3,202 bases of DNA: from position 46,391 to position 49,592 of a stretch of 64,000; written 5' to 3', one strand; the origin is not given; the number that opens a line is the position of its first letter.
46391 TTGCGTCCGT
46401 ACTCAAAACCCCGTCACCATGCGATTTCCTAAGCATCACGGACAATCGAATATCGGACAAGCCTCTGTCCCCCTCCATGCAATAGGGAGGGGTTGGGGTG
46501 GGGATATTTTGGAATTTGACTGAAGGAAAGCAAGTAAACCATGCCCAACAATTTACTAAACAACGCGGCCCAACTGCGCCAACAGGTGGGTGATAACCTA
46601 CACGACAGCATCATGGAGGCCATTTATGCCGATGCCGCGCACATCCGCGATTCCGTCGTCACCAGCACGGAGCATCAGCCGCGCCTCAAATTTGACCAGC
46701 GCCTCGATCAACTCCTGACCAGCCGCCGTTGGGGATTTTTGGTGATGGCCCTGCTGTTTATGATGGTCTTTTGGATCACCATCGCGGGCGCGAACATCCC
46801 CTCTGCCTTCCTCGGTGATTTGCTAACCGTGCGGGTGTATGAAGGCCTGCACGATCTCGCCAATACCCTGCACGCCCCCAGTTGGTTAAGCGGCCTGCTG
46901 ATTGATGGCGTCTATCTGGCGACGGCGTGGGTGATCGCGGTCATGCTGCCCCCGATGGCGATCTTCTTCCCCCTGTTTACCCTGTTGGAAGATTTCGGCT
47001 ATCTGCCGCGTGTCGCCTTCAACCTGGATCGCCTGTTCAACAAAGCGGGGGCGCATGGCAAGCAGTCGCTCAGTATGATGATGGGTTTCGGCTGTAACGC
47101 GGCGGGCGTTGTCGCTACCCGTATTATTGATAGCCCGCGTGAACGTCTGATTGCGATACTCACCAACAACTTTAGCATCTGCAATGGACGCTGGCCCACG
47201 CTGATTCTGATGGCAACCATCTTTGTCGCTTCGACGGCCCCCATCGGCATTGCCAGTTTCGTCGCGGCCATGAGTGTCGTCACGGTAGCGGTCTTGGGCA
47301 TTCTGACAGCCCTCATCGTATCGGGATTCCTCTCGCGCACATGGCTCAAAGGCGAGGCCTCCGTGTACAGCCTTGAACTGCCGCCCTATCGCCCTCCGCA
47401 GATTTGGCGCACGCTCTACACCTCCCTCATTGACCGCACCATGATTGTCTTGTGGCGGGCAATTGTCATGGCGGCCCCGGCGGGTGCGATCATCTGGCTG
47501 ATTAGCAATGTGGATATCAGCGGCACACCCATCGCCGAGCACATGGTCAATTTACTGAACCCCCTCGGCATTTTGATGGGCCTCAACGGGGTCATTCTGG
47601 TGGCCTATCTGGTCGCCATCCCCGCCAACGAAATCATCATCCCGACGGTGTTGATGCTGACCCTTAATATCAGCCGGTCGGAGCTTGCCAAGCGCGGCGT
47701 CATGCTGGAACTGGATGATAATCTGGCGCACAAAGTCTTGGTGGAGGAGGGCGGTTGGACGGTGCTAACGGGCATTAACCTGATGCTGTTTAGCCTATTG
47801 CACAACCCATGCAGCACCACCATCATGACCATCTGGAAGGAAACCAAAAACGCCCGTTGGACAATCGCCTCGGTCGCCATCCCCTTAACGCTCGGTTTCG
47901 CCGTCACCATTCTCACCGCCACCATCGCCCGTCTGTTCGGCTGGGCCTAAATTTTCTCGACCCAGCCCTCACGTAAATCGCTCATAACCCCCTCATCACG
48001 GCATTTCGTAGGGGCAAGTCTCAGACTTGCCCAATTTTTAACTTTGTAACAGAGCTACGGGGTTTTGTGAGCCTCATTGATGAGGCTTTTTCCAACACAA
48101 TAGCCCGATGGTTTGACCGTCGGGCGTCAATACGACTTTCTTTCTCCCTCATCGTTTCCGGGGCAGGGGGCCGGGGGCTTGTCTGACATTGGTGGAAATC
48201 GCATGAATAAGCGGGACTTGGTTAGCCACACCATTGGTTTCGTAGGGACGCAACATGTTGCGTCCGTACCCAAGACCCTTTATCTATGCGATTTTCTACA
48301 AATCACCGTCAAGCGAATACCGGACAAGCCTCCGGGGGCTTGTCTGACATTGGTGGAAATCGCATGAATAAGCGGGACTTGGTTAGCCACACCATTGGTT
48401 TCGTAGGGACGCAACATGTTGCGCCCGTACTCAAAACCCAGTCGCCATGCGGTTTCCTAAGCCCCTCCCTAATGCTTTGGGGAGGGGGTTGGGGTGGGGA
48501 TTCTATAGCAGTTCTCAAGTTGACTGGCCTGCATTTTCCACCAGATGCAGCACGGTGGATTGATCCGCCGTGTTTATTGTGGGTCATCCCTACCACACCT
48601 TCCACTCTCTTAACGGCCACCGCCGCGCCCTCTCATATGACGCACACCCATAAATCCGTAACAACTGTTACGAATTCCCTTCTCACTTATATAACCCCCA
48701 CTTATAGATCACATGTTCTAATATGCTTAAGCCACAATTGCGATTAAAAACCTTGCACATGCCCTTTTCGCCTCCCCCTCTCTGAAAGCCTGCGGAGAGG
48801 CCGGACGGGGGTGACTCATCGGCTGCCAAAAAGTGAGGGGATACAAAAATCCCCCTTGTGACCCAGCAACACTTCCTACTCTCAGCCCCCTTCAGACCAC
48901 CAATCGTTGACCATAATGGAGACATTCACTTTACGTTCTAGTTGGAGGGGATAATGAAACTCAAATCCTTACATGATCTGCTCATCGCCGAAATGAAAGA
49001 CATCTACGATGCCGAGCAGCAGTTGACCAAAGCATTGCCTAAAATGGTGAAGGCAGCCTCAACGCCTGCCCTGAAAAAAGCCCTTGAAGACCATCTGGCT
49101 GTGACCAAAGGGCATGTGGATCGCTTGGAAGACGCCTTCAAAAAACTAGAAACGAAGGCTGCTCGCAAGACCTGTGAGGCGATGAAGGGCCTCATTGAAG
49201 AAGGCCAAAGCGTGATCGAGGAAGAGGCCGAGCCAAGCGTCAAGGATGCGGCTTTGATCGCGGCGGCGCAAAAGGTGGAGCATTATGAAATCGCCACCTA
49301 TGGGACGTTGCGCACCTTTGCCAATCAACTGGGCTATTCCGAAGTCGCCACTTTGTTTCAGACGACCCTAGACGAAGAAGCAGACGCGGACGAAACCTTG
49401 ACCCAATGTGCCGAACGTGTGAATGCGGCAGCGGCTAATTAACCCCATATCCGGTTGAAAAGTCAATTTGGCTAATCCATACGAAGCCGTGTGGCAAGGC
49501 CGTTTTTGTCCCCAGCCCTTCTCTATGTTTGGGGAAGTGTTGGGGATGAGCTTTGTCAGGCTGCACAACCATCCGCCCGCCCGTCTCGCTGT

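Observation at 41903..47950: Split FeoB with a multicopper oxidase, a ZIP transporter and a cytochrome c between its halves: candidate redox-coupled Fe/Mn uptake system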

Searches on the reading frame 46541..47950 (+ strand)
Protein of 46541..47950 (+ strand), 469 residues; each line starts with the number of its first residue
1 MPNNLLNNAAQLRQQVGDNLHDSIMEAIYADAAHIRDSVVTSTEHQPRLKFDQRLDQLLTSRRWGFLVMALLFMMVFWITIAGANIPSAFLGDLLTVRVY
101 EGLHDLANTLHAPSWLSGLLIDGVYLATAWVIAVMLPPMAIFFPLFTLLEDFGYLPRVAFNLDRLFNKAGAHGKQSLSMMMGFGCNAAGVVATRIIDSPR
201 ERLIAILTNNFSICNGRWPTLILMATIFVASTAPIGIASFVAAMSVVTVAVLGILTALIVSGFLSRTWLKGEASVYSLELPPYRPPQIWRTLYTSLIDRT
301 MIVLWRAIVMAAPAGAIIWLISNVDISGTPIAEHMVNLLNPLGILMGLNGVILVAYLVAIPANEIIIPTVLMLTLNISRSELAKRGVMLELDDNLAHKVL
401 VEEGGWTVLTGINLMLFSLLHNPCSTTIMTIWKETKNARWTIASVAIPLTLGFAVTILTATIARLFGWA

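Call 3: search_protein_families(library=pfam, proteins=[window:46541-47950:+], max_evalue=0.01)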
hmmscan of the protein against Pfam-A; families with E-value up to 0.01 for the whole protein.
window:46541-47950:+ (469 aa): 2 families
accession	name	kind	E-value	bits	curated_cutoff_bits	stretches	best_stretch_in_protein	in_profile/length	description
PF07670.19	Gate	-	6.7e-26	91.2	29.6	2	134-225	3-101/104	Nucleoside recognition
PF07664.17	FeoB_C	-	1.6e-11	44.1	26.6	1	247-295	2-51/54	Ferrous iron transport protein B C terminus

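Call 4: search_protein_families(library=ncbifam, proteins=[window:46541-47950:+], max_evalue=0.01)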
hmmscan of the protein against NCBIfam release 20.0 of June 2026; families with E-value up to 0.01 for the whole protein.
window:46541-47950:+ (469 aa): 2 families
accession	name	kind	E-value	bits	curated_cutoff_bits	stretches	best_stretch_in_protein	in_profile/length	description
TIGR00437.1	feoB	equivalog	1.3e-56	192.6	315.65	1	44-434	221-594/594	ferrous iron transport protein B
NF007105.0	PRK09554.1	equivalog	3.3e-37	128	683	1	6-307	227-515/772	Fe(2+) transporter permease subunit FeoB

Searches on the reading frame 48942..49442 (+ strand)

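Call 3: search_protein_families(library=pfam, proteins=[window:48942-49442:+], max_evalue=0.01)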
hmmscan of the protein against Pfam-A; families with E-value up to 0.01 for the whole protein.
window:48942-49442:+ (166 aa): 1 family
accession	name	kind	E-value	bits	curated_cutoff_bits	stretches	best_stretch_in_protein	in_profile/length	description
PF05974.18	DUF892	-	1.2e-54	185.1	23.7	1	9-163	1-157/159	Domain of unknown function (DUF892)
